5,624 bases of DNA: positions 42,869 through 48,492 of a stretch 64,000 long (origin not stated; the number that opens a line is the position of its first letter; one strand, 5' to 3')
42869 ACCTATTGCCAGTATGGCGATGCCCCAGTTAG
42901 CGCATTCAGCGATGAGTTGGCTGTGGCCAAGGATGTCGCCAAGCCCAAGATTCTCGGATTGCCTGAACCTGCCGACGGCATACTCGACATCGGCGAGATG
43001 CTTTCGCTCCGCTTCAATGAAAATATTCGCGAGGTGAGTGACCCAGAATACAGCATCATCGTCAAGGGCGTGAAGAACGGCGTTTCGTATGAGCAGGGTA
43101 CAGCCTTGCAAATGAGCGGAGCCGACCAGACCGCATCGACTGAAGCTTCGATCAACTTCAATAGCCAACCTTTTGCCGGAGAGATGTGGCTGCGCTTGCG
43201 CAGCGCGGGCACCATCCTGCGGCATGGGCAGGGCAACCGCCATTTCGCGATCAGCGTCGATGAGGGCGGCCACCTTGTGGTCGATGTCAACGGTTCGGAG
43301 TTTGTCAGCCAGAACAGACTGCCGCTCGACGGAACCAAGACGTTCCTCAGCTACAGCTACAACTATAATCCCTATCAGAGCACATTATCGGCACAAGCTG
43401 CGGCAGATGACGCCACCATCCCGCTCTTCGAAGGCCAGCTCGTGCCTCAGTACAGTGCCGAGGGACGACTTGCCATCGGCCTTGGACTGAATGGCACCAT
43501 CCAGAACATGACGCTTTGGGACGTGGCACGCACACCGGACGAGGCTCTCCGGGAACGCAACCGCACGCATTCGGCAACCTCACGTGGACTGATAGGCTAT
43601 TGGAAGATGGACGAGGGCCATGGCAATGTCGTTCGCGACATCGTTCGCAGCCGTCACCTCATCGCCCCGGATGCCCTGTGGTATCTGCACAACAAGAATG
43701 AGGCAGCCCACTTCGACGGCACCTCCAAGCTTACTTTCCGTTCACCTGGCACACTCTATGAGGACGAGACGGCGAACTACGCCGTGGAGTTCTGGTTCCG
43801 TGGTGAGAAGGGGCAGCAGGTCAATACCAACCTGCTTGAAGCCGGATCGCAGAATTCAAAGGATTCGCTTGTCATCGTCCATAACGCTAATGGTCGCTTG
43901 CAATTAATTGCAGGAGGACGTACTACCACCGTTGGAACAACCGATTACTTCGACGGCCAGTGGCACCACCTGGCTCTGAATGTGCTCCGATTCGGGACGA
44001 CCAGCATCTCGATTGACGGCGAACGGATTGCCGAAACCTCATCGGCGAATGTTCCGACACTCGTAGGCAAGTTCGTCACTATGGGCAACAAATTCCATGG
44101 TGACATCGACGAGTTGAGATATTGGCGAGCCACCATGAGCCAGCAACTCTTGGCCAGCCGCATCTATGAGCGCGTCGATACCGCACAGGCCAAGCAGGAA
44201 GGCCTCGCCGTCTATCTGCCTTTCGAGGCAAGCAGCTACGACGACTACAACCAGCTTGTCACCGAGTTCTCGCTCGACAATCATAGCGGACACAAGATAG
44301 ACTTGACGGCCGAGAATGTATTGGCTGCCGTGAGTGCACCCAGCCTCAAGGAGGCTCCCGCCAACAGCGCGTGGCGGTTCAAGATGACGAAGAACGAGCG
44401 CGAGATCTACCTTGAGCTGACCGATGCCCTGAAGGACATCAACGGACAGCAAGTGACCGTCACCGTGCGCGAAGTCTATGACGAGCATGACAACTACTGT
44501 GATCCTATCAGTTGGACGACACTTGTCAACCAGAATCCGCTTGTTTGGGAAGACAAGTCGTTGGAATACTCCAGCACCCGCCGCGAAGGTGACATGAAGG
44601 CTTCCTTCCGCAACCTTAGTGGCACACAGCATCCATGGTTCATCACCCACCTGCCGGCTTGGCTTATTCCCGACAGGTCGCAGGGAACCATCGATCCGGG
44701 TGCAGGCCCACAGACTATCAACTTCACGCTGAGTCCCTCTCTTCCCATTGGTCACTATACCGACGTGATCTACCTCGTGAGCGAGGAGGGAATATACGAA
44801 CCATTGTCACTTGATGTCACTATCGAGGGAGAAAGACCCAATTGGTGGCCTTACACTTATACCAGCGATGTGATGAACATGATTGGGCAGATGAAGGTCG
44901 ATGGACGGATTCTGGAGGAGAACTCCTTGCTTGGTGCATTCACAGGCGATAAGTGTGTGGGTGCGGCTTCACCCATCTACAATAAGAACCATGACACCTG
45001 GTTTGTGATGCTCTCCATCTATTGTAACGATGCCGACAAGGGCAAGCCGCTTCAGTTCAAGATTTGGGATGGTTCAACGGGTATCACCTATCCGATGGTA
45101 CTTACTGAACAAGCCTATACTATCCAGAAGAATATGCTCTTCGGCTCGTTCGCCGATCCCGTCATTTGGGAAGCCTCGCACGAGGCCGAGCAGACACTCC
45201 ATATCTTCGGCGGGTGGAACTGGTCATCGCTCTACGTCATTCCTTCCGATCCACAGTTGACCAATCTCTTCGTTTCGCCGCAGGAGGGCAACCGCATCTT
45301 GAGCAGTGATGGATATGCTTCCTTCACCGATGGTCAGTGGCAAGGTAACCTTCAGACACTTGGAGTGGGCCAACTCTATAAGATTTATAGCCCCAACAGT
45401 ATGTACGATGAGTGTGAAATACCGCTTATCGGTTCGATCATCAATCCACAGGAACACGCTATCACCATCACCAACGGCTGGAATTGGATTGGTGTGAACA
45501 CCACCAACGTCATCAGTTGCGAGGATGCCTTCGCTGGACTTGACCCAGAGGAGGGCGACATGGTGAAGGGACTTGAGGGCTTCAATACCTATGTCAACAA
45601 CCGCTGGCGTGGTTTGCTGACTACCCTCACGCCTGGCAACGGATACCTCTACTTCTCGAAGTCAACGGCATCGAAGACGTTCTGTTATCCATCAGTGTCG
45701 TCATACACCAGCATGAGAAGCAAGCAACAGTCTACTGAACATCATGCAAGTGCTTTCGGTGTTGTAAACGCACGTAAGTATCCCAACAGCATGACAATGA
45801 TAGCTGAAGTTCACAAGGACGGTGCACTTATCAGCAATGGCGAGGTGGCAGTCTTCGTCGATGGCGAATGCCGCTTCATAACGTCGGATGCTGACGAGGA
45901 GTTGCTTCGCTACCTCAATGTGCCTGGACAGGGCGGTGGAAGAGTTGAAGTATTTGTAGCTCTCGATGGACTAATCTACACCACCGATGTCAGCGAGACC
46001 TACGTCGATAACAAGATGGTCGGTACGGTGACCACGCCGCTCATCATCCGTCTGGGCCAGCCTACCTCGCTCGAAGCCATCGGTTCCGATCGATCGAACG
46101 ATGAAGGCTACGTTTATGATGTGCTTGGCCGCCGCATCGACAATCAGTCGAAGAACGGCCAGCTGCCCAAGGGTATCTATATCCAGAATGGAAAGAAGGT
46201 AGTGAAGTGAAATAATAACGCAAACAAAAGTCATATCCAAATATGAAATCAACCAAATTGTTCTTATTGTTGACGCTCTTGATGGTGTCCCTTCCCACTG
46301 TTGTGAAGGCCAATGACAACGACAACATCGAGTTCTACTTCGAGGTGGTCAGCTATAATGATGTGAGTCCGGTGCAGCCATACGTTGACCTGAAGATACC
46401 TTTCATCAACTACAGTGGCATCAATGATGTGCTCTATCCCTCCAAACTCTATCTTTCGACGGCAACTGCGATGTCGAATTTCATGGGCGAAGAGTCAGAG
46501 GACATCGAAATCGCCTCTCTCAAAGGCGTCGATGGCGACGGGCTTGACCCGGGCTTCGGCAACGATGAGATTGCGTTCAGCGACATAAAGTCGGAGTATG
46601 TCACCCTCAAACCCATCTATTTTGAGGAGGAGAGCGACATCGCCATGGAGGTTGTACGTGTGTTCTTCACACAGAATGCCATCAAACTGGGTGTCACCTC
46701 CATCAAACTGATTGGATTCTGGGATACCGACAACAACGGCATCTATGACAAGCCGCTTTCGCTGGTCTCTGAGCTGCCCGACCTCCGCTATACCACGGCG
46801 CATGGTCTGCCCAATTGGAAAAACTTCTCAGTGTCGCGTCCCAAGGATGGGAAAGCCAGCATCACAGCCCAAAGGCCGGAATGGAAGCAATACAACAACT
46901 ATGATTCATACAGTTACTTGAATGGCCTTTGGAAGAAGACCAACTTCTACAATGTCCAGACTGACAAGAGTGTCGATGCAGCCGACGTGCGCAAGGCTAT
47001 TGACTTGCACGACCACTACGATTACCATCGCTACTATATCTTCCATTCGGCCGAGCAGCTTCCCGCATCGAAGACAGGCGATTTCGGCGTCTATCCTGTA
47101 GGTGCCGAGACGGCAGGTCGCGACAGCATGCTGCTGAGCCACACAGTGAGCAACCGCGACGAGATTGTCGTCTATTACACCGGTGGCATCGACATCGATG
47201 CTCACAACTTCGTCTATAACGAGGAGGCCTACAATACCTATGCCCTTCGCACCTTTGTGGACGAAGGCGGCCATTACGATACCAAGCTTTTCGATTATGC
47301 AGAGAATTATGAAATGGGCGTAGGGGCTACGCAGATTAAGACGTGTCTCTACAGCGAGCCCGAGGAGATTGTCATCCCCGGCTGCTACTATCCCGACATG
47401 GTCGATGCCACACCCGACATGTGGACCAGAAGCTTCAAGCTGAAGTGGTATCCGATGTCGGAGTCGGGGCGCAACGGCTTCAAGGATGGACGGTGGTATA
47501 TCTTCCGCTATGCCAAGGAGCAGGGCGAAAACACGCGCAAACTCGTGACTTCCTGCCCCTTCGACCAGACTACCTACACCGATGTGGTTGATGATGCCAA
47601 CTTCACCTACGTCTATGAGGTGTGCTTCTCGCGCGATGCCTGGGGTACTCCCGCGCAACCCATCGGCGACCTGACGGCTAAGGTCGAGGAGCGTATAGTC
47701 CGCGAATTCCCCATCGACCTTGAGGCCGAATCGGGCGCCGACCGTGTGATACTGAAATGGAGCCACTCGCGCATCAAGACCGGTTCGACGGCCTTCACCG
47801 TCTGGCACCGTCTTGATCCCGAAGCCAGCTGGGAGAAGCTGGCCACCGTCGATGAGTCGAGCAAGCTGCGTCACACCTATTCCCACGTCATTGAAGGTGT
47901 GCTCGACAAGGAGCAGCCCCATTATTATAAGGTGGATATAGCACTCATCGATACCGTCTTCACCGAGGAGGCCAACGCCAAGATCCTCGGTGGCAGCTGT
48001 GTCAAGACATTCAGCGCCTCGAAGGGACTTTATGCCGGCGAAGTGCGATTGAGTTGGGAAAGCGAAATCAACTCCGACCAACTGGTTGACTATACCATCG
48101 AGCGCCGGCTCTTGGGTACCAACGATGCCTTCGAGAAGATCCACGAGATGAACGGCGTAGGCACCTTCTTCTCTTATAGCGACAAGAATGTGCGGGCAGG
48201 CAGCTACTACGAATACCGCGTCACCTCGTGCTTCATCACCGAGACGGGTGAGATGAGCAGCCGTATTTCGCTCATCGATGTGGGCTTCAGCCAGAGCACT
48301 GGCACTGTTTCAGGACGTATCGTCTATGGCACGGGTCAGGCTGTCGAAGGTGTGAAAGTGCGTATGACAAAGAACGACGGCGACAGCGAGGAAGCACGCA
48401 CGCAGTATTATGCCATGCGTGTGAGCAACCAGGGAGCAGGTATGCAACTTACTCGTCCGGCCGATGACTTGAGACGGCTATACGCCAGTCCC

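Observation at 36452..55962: Tandem pair of ~3,250-aa paralogous, LamG-rich, T9SS-tailed secreted proteins occupying 19.5 kb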

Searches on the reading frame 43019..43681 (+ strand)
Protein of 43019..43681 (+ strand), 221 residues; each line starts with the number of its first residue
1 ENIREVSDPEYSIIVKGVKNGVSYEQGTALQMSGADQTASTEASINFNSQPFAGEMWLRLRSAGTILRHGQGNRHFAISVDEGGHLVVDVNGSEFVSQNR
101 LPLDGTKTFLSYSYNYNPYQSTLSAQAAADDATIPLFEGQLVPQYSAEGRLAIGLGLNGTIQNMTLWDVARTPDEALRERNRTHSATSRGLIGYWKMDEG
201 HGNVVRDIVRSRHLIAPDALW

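Call 70: search_protein_families(library=pfam, proteins=[window:43019-43681:+], max_evalue=1)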
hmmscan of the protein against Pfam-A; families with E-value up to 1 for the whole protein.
window:43019-43681:+ (221 aa): 3 families
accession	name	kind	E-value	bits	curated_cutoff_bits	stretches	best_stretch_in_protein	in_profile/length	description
PF13385.13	Laminin_G_3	-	0.00011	22.8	27.6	1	34-175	2-149/151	Concanavalin A-like lectin/glucanases superfamily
PF09264.17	Sial-lect-inser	-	0.013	15.6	25.8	1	69-139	55-123/198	Vibrio cholerae sialidase, lectin insertion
PF11259.13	DUF3060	-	0.067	13.4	23.1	1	12-40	16-44/58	Protein of unknown function (DUF3060)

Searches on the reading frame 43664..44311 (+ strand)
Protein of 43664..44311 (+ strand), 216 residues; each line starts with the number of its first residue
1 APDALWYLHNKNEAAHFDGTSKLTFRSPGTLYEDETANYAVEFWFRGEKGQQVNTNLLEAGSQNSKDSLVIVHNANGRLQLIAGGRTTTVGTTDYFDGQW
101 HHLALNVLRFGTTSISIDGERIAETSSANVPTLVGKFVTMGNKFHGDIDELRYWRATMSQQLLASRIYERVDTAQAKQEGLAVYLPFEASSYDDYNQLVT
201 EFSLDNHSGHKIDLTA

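Call 70: search_protein_families(library=pfam, proteins=[window:43664-44311:+], max_evalue=1)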
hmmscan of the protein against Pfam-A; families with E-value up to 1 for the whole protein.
window:43664-44311:+ (216 aa): 4 families
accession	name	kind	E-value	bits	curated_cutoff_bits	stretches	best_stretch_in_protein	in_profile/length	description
PF13385.13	Laminin_G_3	-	2.8e-12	47.5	27.6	1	19-161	3-148/151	Concanavalin A-like lectin/glucanases superfamily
PF02210.31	Laminin_G_2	-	0.0015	19.5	22.9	1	56-152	9-122/126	Laminin G domain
PF07953.20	Toxin_R_bind_N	-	0.0091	16.2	23.8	1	29-130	46-156/191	Clostridium neurotoxin, N-terminal receptor binding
PF03429.18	MSP1b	-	0.12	10.8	25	1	12-74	605-663/769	Major surface protein 1B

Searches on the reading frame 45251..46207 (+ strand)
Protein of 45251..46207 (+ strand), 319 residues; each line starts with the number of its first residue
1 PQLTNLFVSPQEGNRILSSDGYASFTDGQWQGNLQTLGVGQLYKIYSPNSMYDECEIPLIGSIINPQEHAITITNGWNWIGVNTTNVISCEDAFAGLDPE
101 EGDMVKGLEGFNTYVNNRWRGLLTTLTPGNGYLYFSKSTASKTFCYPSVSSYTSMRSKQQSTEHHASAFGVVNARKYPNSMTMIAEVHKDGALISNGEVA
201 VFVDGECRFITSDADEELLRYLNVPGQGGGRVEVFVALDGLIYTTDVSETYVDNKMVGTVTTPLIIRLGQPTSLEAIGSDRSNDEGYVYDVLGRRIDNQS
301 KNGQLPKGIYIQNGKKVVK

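Call 34: search_protein_families(library=pfam, proteins=[window:45251-46207:+], max_evalue=10)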
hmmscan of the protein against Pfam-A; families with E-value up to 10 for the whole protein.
window:45251-46207:+ (319 aa): 0 families

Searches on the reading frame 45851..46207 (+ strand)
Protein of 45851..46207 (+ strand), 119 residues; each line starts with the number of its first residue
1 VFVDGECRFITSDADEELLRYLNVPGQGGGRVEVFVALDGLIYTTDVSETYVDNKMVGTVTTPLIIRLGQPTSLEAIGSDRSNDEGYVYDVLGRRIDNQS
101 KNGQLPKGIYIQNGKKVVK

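Call 34: search_protein_families(library=pfam, proteins=[window:45851-46207:+], max_evalue=10)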
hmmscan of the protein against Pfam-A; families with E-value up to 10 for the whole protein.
window:45851-46207:+ (119 aa): 0 families

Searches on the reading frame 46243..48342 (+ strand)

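Call 70: search_protein_families(library=pfam, proteins=[window:46243-48342:+], max_evalue=1)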
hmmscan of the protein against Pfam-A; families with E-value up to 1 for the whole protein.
window:46243-48342:+ (700 aa): 2 families
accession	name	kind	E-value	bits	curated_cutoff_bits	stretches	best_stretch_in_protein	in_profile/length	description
PF01108.23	Tissue_fac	-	0.036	14.4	27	1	490-533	25-68/107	Tissue factor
PF21200.3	Glyco_hydro_39_C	-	0.038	14.8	27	1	598-662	10-73/89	Alpha-L-iduronidase C-terminal domain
